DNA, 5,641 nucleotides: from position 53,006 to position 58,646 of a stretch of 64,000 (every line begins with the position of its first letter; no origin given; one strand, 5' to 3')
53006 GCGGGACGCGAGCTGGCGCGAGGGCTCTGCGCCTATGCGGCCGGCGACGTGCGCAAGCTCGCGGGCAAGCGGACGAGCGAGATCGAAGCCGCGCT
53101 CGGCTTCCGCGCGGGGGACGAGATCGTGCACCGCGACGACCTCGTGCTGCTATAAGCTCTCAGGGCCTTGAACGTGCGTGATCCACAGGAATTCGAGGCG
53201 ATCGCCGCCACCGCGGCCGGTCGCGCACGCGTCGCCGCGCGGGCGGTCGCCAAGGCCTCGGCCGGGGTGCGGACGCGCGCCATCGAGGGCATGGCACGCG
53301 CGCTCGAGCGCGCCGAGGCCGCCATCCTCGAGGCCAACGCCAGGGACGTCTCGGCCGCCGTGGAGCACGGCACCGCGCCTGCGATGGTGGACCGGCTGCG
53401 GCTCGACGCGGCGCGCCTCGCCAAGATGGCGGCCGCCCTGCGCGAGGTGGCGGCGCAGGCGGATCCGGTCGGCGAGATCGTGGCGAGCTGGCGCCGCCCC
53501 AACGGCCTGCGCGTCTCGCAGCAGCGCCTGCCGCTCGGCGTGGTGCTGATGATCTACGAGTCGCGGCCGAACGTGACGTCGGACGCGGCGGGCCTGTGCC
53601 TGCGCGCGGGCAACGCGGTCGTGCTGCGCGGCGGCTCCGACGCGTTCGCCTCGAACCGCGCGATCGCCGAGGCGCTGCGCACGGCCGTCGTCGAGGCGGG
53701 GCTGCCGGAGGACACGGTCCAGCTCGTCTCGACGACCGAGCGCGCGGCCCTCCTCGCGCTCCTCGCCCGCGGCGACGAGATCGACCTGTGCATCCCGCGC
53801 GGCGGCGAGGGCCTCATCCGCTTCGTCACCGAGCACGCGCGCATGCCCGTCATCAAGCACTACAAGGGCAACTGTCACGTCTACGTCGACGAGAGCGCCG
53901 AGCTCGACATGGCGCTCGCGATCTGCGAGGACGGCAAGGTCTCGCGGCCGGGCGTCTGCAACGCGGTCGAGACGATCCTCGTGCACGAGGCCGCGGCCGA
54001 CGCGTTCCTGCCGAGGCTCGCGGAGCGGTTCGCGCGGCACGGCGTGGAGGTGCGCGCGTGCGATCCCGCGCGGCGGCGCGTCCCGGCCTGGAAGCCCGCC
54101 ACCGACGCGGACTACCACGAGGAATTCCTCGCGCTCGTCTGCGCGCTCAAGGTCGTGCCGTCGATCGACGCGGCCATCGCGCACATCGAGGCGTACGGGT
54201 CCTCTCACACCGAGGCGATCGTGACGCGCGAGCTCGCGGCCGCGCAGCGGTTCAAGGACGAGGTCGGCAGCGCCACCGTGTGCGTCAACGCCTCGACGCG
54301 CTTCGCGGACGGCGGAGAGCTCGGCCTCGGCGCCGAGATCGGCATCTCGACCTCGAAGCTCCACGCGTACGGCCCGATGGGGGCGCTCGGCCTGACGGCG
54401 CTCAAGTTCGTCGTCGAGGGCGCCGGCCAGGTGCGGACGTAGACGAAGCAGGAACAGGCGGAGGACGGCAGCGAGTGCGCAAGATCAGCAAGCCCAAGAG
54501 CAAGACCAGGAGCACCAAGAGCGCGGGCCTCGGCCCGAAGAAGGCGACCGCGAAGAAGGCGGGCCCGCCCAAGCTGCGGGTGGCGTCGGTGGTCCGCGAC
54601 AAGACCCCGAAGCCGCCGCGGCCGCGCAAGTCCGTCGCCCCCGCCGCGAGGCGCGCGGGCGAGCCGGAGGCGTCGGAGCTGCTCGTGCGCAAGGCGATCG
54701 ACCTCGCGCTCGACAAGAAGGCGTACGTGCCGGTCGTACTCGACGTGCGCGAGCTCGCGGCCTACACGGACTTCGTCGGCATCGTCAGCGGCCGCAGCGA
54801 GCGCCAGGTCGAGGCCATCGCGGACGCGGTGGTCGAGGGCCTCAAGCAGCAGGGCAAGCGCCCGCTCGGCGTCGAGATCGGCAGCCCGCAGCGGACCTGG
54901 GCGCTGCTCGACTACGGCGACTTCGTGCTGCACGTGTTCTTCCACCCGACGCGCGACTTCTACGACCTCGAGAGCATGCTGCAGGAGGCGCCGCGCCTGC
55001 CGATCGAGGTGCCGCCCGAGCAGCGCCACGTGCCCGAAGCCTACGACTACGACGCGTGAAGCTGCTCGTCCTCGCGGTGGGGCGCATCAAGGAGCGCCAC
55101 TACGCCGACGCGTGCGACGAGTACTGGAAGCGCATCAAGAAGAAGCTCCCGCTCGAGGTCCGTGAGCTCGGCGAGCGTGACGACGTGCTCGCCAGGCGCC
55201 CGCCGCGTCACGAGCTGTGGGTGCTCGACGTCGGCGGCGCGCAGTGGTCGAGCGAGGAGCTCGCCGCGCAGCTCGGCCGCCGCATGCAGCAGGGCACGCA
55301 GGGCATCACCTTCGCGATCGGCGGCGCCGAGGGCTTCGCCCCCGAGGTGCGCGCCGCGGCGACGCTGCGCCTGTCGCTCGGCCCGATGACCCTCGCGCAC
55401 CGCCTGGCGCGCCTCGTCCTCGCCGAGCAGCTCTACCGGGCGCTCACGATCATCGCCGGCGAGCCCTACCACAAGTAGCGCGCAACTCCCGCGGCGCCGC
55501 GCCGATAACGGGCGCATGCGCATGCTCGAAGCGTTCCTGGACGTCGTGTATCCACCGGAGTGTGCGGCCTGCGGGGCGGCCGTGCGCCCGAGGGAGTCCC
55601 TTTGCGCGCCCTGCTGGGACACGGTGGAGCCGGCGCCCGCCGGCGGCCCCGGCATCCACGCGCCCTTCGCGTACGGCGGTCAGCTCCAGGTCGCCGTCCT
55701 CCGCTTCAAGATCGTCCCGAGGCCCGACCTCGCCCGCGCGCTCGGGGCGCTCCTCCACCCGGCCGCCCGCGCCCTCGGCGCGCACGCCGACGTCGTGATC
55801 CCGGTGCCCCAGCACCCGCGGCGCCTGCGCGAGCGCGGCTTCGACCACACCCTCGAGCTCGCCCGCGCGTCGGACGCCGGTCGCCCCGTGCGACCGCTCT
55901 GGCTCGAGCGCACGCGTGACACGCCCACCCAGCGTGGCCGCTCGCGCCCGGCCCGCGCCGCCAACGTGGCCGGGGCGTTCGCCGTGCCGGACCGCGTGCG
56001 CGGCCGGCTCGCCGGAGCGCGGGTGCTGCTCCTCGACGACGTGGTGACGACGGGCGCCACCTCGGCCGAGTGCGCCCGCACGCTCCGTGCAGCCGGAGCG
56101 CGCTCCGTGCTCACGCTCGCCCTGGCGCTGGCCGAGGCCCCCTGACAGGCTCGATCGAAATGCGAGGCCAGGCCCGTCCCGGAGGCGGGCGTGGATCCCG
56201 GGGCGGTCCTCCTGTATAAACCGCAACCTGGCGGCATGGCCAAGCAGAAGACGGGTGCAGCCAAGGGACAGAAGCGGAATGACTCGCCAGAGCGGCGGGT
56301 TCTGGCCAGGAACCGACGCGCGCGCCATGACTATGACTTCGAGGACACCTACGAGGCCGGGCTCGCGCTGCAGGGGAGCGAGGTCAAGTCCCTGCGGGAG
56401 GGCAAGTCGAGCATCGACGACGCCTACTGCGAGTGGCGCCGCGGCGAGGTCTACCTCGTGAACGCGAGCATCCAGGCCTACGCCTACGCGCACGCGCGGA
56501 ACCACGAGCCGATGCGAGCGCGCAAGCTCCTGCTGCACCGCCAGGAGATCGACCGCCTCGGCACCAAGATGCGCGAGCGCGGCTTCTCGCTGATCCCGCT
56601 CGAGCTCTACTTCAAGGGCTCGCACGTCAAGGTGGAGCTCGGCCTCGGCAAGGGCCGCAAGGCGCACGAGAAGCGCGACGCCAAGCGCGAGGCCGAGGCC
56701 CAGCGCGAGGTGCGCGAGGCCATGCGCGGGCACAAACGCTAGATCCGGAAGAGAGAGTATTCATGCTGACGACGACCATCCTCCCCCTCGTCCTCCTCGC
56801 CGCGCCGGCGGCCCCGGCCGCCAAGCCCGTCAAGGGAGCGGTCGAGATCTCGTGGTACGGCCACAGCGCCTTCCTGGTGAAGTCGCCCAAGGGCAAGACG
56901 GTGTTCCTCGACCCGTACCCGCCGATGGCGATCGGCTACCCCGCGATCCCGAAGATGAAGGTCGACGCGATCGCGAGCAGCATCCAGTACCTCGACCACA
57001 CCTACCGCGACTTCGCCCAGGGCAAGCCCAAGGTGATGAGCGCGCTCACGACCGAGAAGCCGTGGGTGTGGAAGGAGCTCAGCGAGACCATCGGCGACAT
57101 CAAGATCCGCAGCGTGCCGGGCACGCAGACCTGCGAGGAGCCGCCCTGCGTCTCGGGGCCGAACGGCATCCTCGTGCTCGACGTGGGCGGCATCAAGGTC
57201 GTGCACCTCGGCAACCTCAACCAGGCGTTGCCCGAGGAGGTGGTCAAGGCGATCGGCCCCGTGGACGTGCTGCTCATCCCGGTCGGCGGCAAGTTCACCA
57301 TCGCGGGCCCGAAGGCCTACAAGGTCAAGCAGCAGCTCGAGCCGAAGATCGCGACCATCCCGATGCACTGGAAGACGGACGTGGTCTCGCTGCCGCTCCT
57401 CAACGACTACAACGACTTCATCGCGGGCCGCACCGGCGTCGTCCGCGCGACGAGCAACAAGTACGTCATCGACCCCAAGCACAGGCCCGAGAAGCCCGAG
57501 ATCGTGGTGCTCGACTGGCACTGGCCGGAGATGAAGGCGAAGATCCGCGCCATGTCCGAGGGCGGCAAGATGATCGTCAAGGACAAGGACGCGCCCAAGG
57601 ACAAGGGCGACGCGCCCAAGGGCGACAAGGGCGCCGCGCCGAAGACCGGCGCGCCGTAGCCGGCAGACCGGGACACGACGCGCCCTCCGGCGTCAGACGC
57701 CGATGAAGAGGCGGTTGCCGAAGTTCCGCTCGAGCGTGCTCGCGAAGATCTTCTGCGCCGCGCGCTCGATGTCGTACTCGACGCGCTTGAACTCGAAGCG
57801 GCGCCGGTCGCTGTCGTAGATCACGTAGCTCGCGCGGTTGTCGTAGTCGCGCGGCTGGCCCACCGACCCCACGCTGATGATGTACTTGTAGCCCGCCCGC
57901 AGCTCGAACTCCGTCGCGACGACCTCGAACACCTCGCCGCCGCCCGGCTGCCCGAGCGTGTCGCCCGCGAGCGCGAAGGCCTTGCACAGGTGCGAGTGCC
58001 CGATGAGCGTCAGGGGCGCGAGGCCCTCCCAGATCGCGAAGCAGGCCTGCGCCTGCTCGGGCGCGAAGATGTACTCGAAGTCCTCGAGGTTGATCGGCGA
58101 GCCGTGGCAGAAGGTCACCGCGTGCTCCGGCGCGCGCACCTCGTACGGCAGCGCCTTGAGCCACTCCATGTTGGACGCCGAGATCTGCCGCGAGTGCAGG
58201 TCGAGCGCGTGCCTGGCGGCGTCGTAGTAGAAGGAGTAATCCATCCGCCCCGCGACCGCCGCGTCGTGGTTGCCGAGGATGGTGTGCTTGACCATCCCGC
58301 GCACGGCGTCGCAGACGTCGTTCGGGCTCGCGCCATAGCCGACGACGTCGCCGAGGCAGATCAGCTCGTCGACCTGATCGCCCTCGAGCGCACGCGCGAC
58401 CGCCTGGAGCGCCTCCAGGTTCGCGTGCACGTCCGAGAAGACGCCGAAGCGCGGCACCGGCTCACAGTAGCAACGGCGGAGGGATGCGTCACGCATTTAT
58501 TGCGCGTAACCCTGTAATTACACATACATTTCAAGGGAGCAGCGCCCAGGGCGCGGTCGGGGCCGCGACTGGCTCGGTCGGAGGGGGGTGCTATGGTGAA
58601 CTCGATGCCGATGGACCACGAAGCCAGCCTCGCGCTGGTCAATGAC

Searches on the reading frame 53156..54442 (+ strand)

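Call 69: search_protein_families(library=pfam, proteins=[window:53156-54442:+], max_evalue=0.0001)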
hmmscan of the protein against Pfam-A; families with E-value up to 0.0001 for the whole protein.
window:53156-54442:+ (428 aa): 1 family
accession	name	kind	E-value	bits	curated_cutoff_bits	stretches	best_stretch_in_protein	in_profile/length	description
PF00171.27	Aldedh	-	6.4e-21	74.9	23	1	7-294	11-295/461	Aldehyde dehydrogenase family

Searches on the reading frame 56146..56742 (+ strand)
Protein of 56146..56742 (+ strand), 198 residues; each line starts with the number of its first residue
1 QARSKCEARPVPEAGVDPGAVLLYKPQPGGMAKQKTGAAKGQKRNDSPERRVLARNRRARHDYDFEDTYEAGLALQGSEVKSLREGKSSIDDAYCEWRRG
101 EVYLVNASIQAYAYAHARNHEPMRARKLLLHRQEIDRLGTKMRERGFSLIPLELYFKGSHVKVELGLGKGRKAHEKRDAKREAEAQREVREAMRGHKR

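Call 69: search_protein_families(library=pfam, proteins=[window:56146-56742:+], max_evalue=0.0001)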
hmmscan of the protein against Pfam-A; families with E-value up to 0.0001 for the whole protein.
window:56146-56742:+ (198 aa): 1 family
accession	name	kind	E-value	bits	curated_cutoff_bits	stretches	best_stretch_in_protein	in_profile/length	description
PF01668.23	SmpB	-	1.7e-54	184.1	27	1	54-194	2-142/143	SmpB protein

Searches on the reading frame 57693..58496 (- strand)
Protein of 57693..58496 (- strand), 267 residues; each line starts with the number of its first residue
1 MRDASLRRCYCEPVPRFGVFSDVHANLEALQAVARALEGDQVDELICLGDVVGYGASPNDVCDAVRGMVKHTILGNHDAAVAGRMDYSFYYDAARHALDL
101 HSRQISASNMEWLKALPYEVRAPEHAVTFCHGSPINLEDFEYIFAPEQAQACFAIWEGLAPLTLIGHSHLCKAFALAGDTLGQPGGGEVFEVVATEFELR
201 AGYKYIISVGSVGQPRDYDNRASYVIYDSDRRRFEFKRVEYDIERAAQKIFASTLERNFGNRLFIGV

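Call 69: search_protein_families(library=pfam, proteins=[window:57693-58496:-], max_evalue=0.0001)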
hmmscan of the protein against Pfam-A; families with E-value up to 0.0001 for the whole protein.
window:57693-58496:- (267 aa): 2 families
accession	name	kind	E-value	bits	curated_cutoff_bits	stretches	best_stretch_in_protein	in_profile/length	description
PF00149.33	Metallophos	-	6.4e-14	53.3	21.5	1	16-158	2-142/191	Calcineurin-like phosphoesterase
PF12850.12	Metallophos_2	-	1.5e-12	48.3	27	1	16-229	2-151/154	Calcineurin-like phosphoesterase superfamily domain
